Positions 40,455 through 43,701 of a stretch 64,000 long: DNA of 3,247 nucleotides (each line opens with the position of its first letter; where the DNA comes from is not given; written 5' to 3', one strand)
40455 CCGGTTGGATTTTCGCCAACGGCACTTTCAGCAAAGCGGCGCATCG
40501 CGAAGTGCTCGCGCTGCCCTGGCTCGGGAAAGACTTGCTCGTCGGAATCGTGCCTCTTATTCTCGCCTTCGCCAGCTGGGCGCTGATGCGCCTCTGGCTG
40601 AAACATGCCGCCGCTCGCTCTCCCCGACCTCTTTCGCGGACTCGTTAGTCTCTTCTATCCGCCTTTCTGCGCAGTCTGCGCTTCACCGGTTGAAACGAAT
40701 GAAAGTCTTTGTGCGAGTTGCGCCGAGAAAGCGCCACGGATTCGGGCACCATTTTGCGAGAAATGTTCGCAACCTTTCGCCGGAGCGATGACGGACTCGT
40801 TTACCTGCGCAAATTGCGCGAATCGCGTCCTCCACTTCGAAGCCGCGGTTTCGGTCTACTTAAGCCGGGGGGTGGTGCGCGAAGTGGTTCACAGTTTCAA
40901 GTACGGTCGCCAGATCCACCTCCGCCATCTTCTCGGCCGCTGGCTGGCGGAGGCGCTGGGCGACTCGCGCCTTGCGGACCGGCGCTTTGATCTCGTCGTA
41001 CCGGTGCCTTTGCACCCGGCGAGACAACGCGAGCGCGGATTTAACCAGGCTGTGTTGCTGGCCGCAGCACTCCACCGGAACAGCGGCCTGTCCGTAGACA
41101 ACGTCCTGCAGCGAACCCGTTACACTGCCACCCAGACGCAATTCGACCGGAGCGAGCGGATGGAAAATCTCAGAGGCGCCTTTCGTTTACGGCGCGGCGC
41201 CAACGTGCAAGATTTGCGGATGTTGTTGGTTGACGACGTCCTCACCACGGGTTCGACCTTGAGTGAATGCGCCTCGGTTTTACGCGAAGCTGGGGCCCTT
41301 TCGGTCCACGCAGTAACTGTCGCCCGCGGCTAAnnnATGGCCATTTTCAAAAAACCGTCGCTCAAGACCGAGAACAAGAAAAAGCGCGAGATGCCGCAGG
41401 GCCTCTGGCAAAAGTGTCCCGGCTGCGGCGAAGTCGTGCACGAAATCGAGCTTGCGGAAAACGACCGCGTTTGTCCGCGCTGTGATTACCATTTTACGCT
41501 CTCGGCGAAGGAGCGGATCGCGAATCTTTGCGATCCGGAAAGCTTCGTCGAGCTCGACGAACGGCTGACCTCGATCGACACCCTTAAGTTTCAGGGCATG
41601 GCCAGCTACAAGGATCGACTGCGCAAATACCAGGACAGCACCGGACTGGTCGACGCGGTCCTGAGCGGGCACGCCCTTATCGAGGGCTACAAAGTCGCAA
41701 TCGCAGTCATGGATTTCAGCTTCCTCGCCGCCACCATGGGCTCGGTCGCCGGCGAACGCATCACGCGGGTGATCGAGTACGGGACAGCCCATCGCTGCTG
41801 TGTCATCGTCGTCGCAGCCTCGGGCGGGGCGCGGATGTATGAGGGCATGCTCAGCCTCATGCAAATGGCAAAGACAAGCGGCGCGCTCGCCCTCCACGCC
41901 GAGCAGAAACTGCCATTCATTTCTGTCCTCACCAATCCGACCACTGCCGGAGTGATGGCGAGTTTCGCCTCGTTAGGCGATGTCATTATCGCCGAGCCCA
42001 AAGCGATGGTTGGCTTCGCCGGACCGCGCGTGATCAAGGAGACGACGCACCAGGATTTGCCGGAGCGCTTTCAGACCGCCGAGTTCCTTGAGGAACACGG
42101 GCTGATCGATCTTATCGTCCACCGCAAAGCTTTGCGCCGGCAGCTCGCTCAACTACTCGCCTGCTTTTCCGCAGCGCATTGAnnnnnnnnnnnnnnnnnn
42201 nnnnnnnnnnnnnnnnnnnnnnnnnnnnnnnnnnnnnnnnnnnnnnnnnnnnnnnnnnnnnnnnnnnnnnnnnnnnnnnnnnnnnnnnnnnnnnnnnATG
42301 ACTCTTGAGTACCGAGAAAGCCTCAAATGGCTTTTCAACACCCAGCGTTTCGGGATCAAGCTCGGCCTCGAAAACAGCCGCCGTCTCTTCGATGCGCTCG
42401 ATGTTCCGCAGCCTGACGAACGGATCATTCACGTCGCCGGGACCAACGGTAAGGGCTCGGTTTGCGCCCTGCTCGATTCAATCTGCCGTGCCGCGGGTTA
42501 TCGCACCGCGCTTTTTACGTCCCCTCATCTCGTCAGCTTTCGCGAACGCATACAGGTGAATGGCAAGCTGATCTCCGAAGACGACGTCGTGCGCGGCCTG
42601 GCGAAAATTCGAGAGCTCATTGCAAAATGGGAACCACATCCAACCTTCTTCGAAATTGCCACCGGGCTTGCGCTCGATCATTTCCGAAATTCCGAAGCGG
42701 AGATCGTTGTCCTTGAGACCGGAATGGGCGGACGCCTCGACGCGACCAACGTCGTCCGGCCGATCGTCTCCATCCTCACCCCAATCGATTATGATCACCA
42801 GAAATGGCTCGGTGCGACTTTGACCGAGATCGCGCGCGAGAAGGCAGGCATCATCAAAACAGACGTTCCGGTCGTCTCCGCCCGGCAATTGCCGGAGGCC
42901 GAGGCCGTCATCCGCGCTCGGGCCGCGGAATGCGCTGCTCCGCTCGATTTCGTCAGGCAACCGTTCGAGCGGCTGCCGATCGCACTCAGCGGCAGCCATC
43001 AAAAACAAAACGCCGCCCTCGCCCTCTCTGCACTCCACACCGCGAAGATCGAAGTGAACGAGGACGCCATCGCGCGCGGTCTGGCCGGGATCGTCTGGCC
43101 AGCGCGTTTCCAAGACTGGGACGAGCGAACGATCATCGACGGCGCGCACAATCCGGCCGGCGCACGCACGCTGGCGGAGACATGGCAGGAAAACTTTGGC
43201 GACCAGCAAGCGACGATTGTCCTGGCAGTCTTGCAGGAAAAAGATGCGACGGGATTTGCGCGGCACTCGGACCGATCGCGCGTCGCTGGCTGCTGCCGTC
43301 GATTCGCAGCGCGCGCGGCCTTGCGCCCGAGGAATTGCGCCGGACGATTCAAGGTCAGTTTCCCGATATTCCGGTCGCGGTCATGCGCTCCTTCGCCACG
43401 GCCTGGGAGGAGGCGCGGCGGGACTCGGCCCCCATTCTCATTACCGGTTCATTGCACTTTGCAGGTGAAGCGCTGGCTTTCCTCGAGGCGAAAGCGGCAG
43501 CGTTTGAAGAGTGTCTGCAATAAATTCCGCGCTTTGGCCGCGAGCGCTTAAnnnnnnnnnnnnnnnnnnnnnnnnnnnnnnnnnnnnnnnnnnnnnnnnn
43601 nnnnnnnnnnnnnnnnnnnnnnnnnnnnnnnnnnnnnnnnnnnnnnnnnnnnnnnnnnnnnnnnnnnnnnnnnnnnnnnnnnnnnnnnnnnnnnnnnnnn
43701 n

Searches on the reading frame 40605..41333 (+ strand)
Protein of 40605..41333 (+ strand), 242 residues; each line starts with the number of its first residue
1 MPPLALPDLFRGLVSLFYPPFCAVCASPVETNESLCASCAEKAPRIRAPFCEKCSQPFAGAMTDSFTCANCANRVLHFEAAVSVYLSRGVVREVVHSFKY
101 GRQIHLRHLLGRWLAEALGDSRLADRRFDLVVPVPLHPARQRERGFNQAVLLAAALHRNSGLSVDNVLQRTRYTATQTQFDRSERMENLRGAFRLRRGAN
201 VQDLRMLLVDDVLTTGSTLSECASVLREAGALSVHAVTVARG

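Call 51: search_protein_families(library=pfam, proteins=[window:40605-41333:+], max_evalue=0.001)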
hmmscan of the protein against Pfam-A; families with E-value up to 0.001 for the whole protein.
window:40605-41333:+ (242 aa): 2 families
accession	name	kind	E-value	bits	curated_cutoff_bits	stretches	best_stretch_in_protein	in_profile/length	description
PF18912.6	DZR_2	-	4.2e-12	46.1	27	1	14-71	2-55/56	Double zinc ribbon domain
PF00156.33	Pribosyltran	-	1.2e-09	38.1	26.3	1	149-241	40-125/158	Phosphoribosyl transferase domain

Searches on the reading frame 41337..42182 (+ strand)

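Call 51: search_protein_families(library=pfam, proteins=[window:41337-42182:+], max_evalue=0.001)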
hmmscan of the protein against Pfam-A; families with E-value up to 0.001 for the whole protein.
window:41337-42182:+ (281 aa): 2 families
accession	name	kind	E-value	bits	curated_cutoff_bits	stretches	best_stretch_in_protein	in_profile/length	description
PF01039.27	Carboxyl_trans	-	5.8e-17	61.9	22.3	1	57-240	10-180/493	Carboxyl transferase domain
PF17848.7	Zn_ribbon_ACC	-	2.7e-07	31.1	24.5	1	24-49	1-26/26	Acetyl-CoA carboxylase zinc finger domain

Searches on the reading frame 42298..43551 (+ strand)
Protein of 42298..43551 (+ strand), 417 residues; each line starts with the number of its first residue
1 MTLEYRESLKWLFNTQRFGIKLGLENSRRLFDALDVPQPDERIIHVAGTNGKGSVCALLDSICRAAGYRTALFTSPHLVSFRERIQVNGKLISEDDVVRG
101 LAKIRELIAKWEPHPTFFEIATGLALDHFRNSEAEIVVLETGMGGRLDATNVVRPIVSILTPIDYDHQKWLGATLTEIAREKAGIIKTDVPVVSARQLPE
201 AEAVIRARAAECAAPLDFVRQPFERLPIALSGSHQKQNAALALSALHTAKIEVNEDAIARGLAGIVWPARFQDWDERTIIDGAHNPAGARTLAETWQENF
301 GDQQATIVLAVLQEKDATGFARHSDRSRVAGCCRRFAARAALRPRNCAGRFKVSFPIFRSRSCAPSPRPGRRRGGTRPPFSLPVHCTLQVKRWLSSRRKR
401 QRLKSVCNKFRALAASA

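Call 51: search_protein_families(library=pfam, proteins=[window:42298-43551:+], max_evalue=0.001)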
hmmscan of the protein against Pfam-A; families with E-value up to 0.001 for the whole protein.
window:42298-43551:+ (417 aa): 2 families
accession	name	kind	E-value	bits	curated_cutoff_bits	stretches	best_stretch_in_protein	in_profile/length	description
PF08245.18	Mur_ligase_M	-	2e-08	34.9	24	1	46-187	1-111/200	Mur ligase middle domain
PF02875.26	Mur_ligase_C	-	2.5e-05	25.6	28.4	1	277-324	13-65/127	Mur ligase, glutamate ligase domain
